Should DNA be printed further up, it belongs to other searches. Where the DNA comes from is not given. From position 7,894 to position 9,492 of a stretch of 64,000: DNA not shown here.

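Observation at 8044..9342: Coiled-coil protein with PD-(D/E)xK-like nuclease tail (DUF2130/RmuC-like) beside tRNA-Gln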

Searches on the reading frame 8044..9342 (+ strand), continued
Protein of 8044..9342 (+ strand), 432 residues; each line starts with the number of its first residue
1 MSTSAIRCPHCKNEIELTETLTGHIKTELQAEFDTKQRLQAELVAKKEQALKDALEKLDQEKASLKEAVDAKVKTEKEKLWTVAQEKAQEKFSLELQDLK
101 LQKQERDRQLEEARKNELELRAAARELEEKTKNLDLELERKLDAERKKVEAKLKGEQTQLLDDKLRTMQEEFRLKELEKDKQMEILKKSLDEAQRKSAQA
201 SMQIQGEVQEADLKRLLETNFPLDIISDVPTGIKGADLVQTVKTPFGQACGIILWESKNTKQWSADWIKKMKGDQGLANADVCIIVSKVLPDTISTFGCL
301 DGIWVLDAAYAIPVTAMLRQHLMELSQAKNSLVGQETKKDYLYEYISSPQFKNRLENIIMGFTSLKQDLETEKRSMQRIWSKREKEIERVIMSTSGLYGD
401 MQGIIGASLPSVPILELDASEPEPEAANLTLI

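Call 25: search_protein_families(library=pfam, proteins=[L049:9189-12227:+], max_evalue=0.001)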
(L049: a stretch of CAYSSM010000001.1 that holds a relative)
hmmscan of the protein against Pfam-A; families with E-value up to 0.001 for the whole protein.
L049:9189-12227:+ (1012 aa): 8 families
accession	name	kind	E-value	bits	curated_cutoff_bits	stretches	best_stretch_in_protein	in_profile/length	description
PF00580.27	UvrD-helicase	-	1.6e-65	221.9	23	1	13-313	1-271/271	UvrD/REP helicase N-terminal domain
PF13361.12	UvrD_C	-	7.7e-40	137.8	25.6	1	318-680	1-348/350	UvrD-like helicase C-terminal domain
PF12705.13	PDDEXK_1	-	7.9e-24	85.4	22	1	749-1009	1-247/247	PD-(D/E)XK nuclease superfamily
PF13245.12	AAA_19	-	2.8e-17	63.6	25.1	1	17-297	1-133/134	AAA domain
PF13538.12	UvrD_C_2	-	1.6e-10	41.1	27.4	1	655-677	29-51/52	UvrD-like helicase C-terminal domain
PF01443.25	Viral_helicase1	-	6.4e-06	26.6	21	0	606-676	178-225/228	Viral superfamily 1 RNA helicase core domain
PF13086.12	AAA_11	-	2.9e-05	24.4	27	1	12-260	1-221/257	AAA domain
PF08696.17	Dna2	-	0.00018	21.7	22.4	0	750-847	56-148/204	DNA replication factor Dna2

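Call 45: fold_search(model_id=the predicted structure, library=pdb)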
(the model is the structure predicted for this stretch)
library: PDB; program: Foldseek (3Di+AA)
matches with E <= 10: 486; with E <= 0.001: 0
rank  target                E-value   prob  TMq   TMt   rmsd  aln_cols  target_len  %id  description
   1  9qcc_M                4.3e-03  1.00  0.16  0.17   3.9       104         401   15  Activated XauSPARDA filament assembly with bound dsDNA substrate (released 2025-12-17)
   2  9qcc_Y                5.6e-03  1.00  0.16  0.18   3.6       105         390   16  Activated XauSPARDA filament assembly with bound dsDNA substrate (released 2025-12-17)
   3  8a4c_C                1.1e-02  0.98  0.13  0.27   6.7        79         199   11  Structure of human Rep15:Rab3B complex. (released 2022-08-10)
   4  9qcc_Q                1.2e-02  0.99  0.16  0.16   3.8       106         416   13  Activated XauSPARDA filament assembly with bound dsDNA substrate (released 2025-12-17)
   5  9bgk_F                1.4e-02  0.99  0.18  0.07   4.6       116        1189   16  Structure of V.cholera DdmDE (2D:1E) in complex with DNA (released 2024-10-23)
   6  8a4c_A                1.5e-02  0.95  0.13  0.26   7.4        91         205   11  Structure of human Rep15:Rab3B complex. (released 2022-08-10)
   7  8a4a_A                1.6e-02  0.97  0.12  0.24   7.4        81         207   12  Structure of human Rep15 in complex with bovine Rab3C. (released 2022-08-10)
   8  9qcc_A                2.1e-02  0.98  0.16  0.16   3.8       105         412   12  Activated XauSPARDA filament assembly with bound dsDNA substrate (released 2025-12-17)
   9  9vx6_T                2.7e-02  0.98  0.11  0.12   3.8        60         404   22  Helical structure of gRNA-tDNA SPARDA complex (released 2026-01-14)
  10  4f0p_B                4.3e-02  0.57  0.15  0.14  11.8       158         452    9  MspJI Restriction Endonuclease - P31 Form (released 2012-08-08)
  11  6p4w_B                4.6e-02  0.89  0.16  0.18   4.4       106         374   11  XPB helicase in a complex with truncated Bax1 from Sulfurisphaera tokodaii at 2.96 Angstrom resolution (released 2020-06-03)
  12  8a4b_A                5.6e-02  0.89  0.13  0.25   7.1        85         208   12  Structure of human Rep15:Rab3B_Q81L complex. (released 2022-08-10)
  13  8a4b_C                8.2e-02  0.85  0.12  0.24   6.5        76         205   12  Structure of human Rep15:Rab3B_Q81L complex. (released 2022-08-10)
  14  8epx_A                8.8e-02  0.85  0.15  0.13   4.2        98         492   13  Type IIS Restriction Endonuclease PaqCI, DNA bound (released 2023-03-22)
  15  9bf1_A                1.1e-01  0.85  0.18  0.07   4.6       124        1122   15  Structure of apo-state V. cholerae DdmD (released 2024-08-21)
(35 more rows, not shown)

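Call 52: search_protein_representatives(alignment_id=A1)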
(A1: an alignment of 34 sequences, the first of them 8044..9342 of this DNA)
Query: 34 sequences, 420 profile positions. Proteins with E-value up to 0.001 (for the whole library): 7018; up to 1e-10: 4584; up to 1e-30: 2143. The best 150 are listed.
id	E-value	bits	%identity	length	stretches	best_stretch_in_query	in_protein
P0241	1.2e-169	580.9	-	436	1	2-416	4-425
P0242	2.0e-169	580.1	-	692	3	27-410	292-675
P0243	2.1e-161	553.7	-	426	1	2-416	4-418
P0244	7.1e-161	552.0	-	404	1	1-410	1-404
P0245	2.4e-152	523.9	-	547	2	26-408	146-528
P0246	8.9e-152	522.0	-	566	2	37-412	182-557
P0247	1.1e-149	515.2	-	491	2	96-411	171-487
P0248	3.1e-149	513.6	-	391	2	70-416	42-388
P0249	7.7e-149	512.3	-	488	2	76-414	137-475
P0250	5.0e-148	509.7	-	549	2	29-412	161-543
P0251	1.7e-146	504.6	-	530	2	42-410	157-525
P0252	1.6e-145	501.4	-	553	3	83-412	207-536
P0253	6.2e-145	499.5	-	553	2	52-408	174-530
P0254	9.9e-144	495.5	-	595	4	88-417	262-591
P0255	1.6e-141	488.2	-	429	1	3-413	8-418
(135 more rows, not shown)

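Call 62: search_protein_families(library=pfam, alignment_id=A4, max_evalue=0.00001)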
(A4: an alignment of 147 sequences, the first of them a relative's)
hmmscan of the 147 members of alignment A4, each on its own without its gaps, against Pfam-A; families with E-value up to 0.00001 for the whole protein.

A. member 1, L001:5418-7223:+ (601 aa): 2 families
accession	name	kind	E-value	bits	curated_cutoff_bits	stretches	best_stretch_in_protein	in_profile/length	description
PF00664.28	ABC_membrane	-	7e-46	157.5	28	1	48-319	1-274/274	ABC transporter transmembrane region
PF00005.33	ABC_tran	-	1.6e-26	94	25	1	382-533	1-136/137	ABC transporter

B. families by the number of members that match (of 147 scanned): 166 families (the first 25 are shown)
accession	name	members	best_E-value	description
PF00580.27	UvrD-helicase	5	2.8e-70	UvrD/REP helicase N-terminal domain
PF13245.12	AAA_19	5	1e-21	AAA domain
PF13361.12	UvrD_C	4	7.7e-40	UvrD-like helicase C-terminal domain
PF12705.13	PDDEXK_1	4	7.9e-24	PD-(D/E)XK nuclease superfamily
PF04545.22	Sigma70_r4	4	1e-13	Sigma-70, region 4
PF13538.12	UvrD_C_2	4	9.2e-13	UvrD-like helicase C-terminal domain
PF00005.33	ABC_tran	3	2.8e-51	ABC transporter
PF12706.13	Lactamase_B_2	3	3.1e-38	Beta-lactamase superfamily domain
PF13620.12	CarboxypepD_reg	3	3.6e-16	Carboxypeptidase regulatory-like domain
PF00753.33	Lactamase_B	3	1.9e-13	Metallo-beta-lactamase superfamily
PF13604.12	AAA_30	3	7e-08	AAA domain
PF20221.3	DUF6580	2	7.6e-51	Family of unknown function (DUF6580)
PF00664.28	ABC_membrane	2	6.1e-49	ABC transporter transmembrane region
PF02146.23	SIR2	2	2.2e-46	Sir2 family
PF13166.12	AAA_13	2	3.1e-29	AAA domain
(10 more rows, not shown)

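Call 63: search_protein_families(library=padloc, alignment_id=A4, max_evalue=0.00001)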
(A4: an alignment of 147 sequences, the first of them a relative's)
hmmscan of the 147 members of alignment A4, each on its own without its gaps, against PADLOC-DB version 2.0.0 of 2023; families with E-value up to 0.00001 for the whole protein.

A. member 1, L001:5418-7223:+ (601 aa): 1 family
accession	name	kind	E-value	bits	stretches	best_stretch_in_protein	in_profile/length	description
PDLC04135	mad3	-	3.5e-18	64.3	1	474-576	225-337/374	mads_3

B. families by the number of members that match (of 147 scanned): 124 families (the first 25 are shown)
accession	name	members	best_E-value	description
PDLC00114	GajB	5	3.4e-82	UrvD helicase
PDLC03802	RTasHel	5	8e-79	DRT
PDLC00117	GajB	5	1.2e-72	UrvD helicase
PDLC00132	GajB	5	3.6e-67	UrvD helicase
PDLC00103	GajB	5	6.4e-48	UrvD helicase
PDLC00107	GajB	5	9.4e-46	UrvD helicase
PDLC00130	GajB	5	6.4e-45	UrvD helicase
PDLC00127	GajB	5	1.4e-44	UrvD helicase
PDLC00119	GajB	5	1.6e-43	UrvD helicase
PDLC00121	GajB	5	6.4e-37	UrvD helicase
PDLC00123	GajB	5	1.6e-36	UrvD helicase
PDLC00104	GajB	5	3.3e-34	UrvD helicase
PDLC00129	GajB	5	3.9e-34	UrvD helicase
PDLC00138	GajB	5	1.4e-32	UrvD helicase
PDLC00134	GajB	5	3.4e-32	UrvD helicase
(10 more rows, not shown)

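Call 65: list_cluster_members(proteins=[P0001, P0002, P0005, P0007])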
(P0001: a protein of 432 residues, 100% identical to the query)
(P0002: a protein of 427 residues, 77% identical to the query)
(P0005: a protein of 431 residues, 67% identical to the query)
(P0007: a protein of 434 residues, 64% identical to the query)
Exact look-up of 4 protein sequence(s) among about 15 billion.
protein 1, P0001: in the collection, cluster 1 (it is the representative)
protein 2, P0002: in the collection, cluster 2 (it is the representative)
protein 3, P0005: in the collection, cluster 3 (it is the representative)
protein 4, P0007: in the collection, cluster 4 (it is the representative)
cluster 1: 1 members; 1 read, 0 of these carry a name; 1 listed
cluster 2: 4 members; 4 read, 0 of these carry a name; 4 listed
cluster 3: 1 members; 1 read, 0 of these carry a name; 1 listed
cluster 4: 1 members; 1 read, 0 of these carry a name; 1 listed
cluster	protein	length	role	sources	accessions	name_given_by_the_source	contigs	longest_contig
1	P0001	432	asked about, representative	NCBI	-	-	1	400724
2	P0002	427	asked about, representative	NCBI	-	-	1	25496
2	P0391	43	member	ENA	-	-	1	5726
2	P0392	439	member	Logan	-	-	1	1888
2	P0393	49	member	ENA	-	-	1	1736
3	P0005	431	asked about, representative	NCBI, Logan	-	-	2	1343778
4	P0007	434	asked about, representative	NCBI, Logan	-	-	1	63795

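Call 66: find_encoding_contigs(protein=P0005, flank=6000, max_places=2)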
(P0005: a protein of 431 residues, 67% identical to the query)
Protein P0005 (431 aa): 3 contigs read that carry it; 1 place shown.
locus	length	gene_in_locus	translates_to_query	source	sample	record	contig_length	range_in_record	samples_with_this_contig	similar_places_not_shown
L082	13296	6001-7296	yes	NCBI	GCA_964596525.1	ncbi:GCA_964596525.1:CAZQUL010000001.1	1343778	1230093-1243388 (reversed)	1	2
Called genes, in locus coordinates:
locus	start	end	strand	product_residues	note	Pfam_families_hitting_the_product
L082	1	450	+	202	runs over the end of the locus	PF00163:Ribosomal_S4, PF22421:SYY_C-terminal (faint), PF01479:S4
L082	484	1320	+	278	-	PF01193:RNA_pol_L, PF01000:RNA_pol_A_bac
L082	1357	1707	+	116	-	PF01196:Ribosomal_L17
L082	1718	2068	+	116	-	PF00572:Ribosomal_L13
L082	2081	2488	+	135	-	PF00380:Ribosomal_S9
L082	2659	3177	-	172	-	-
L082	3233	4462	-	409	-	PF00232:Glyco_hydro_1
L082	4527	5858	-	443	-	PF00067:p450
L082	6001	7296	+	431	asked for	PF09903:DUF2130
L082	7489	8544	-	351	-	-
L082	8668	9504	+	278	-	PF01048:PNP_UDP_1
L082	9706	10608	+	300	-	PF17773:UPF0176_N, PF00581:Rhodanese, PF12368:Rhodanese_C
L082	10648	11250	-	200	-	PF14681:UPRTase, PF00156:Pribosyltran (weak)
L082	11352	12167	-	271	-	PF00487:FA_desaturase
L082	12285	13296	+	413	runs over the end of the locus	-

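Call 67: find_encoding_contigs(protein=P0002, flank=6000, max_places=2)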
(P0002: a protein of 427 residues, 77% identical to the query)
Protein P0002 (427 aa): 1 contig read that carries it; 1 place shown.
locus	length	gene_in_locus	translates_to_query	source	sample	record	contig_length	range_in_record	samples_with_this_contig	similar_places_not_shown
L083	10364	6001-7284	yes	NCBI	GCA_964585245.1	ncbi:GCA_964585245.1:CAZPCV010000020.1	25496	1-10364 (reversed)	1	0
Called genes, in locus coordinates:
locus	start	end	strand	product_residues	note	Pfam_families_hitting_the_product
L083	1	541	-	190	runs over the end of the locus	-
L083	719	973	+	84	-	PF12587:DUF3761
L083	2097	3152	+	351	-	PF00589:Phage_integrase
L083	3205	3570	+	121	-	PF09643:YopX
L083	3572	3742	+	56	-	-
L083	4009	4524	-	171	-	-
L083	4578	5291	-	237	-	-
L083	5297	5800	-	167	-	PF04542:Sigma70_r2, PF08281:Sigma70_r4_2, PF04545:Sigma70_r4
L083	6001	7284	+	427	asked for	PF09903:DUF2130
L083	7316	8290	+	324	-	PF00188:CAP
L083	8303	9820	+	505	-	PF03116:NQR2_RnfD_RnfE, PF00175:NAD_binding_1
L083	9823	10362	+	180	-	?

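Call 78: search_dna_similar(query=window:8044-9342:+, collection=phages, mode=protein, max_evalue=0.001, max_rows=15)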
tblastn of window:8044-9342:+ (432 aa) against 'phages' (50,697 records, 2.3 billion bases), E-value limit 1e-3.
Records with a match: 7; places in all: 7; records where one place covers at least 80% of the query: 0.
Best place of each record, by identity: <60% 7.
By first word of the organism name: Bacteriophage 7.
By host as written in the record: Helicobacter heilmannii 6; Helicobacter heilmannii ASB1.4 1.
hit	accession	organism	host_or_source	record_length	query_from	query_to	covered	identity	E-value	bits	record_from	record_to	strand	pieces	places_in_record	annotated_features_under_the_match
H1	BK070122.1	Bacteriophage sp.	Helicobacter heilmannii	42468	157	425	62%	31.3%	1e-35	145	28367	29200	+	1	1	hypothetical protein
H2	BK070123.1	Bacteriophage sp.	Helicobacter heilmannii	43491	157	425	62%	31.3%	1e-35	145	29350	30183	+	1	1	hypothetical protein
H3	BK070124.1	Bacteriophage sp.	Helicobacter heilmannii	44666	157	425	62%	31.3%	1e-35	145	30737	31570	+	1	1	hypothetical protein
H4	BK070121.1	Bacteriophage sp.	Helicobacter heilmannii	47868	157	425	62%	31.3%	1e-35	145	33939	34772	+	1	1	hypothetical protein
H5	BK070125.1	Bacteriophage sp.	Helicobacter heilmannii ASB1.4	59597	157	425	62%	31.3%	1e-35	145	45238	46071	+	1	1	hypothetical protein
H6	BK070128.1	Bacteriophage sp.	Helicobacter heilmannii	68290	157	425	62%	31.3%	1e-35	145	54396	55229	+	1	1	hypothetical protein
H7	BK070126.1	Bacteriophage sp.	Helicobacter heilmannii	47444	157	425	62%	31.3%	1e-35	145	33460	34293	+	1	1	hypothetical protein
